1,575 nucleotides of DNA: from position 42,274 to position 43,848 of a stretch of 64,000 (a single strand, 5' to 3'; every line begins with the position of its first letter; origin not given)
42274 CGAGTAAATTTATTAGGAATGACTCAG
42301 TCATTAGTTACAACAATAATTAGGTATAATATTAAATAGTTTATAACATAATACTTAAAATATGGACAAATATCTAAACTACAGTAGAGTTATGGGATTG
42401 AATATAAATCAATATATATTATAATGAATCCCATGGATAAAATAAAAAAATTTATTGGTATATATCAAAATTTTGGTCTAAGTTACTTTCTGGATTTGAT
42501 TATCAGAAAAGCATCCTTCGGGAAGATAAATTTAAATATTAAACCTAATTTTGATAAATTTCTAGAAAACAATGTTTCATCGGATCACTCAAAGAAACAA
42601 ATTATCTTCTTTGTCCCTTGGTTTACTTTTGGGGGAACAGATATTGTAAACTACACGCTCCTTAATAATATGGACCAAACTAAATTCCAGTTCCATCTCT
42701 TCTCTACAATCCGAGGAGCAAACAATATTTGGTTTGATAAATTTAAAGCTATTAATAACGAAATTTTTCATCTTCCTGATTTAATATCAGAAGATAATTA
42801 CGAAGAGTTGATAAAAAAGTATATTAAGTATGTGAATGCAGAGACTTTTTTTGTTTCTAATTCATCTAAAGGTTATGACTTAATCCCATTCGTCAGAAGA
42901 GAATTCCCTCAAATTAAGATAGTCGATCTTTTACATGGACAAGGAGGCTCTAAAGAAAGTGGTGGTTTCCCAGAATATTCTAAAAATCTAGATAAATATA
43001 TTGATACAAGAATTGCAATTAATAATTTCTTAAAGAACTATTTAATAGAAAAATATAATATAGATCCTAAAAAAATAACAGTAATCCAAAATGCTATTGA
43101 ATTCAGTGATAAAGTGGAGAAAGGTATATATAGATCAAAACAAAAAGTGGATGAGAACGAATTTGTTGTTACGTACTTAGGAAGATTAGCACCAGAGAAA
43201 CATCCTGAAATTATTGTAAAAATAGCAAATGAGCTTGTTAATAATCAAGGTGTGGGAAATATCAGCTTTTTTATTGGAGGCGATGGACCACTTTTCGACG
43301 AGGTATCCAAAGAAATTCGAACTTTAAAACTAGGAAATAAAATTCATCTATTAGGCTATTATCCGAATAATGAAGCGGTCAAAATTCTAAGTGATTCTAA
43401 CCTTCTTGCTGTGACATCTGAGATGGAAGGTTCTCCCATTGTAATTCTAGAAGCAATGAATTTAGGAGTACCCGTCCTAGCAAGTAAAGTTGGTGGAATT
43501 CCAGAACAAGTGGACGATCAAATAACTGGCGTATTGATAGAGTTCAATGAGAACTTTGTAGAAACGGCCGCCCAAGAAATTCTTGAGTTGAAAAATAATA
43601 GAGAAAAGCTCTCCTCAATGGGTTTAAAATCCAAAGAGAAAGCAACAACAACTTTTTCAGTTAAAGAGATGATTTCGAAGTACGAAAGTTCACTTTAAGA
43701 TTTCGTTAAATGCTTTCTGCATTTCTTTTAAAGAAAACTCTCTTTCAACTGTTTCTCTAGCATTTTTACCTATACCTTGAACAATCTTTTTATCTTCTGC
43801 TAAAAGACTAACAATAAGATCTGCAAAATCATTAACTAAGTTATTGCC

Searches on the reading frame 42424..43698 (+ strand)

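Call 9: search_protein_families(library=pfam, proteins=[window:42424-43698:+], max_evalue=0.01)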
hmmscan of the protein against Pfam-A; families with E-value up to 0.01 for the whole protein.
window:42424-43698:+ (424 aa): 4 families
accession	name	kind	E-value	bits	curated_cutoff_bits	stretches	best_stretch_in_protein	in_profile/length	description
PF00534.26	Glycos_transf_1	-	7.2e-33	114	26.4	1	236-404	5-170/172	Glycosyl transferases group 1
PF13692.12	Glyco_trans_1_4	-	5.6e-24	85.5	27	1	247-390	2-140/142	Glycosyl transferases group 1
PF20706.3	GT4-conflict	-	1.2e-06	28.2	26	1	225-373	179-328/385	Family 4 Glycosyltransferase in conflict systems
PF13439.12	Glyco_transf_4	-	1.5e-05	25.5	28.5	1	161-226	94-167/170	Glycosyltransferase Family 4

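Call 32: search_protein_families(library=ncbifam, proteins=[window:42424-43698:+], max_evalue=0.01)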
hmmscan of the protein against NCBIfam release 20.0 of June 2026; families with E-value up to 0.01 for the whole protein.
window:42424-43698:+ (424 aa): 36 families (the best 25 are shown)
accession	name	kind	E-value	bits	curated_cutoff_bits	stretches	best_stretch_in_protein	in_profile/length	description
TIGR03088.1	stp2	hypoth_equivalog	2.1e-30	106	409.05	1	190-421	134-367/374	TIGR03088 family PEP-CTERM/XrtA system glycosyltransferase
TIGR03999.1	thiol_BshA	equivalog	1.1e-29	103.6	273.7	1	194-422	146-368/375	N-acetyl-alpha-D-glucosaminyl L-malate synthase BshA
TIGR03449.1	mycothiol_MshA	equivalog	2.1e-21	76.3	462.5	1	204-416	176-392/406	D-inositol-3-phosphate glycosyltransferase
TIGR02149.1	glgA_Coryne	subfamily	4.2e-21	75.5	302.4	1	192-417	144-380/391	glycogen synthase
NF041876.1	EPS_EpsE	equivalog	1.2e-20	74.1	400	1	220-414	190-383/389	exopolysaccharide biosynthesis GT4 family glycosyltransferase EpsE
NF041010.1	glycosy_Agl16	equivalog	7.4e-19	67.8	575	1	186-403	127-331/352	glycosylation protein Agl16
NF011726.0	PRK15179.1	equivalog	2.6e-18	65.7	733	1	225-420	496-687/694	Vi polysaccharide biosynthesis protein TviE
TIGR04157.1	glyco_rSAM_CFB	subfamily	1.7e-17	63.5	400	1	187-421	164-403/406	TIGR04157 family glycosyltransferase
NF007396.0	PRK09922.1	equivalog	2.2e-17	63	385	1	68-373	14-309/361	lipopolysaccharide 1,6-galactosyltransferase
NF050063.1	ProtGlycPglJ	equivalog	1e-16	61.1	500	1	204-399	156-342/363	N-acetylgalactosamine-N,N'-diacetylbacillosaminyl-diphospho-undecaprenol 4-alpha-N-acetylgalactosaminyltransferase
NF047684.1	TeichurnBiosyTuaC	equivalog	1.2e-16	60.6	550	1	195-414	167-376/391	teichuronic acid biosynthesis protein TuaC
NF046085.1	XrtY_assoc_Gly1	equivalog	1.8e-16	60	400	1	213-420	179-377/387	XrtY-associated glycosyltransferase XYAG1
NF047880.1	glyco_SdgA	exception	7.7e-16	57.7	800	1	125-421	201-484/488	serine-aspartate repeat adhesin O-glycosyltransferase SdgA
TIGR04005.1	wcaL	equivalog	1.2e-13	50.8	537.6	1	191-416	173-395/406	colanic acid biosynthesis glycosyltransferase WcaL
NF012028.0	PRK15484.1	subfamily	1.5e-13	50.6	618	1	142-422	103-373/380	lipopolysaccharide N-acetylglucosaminyltransferase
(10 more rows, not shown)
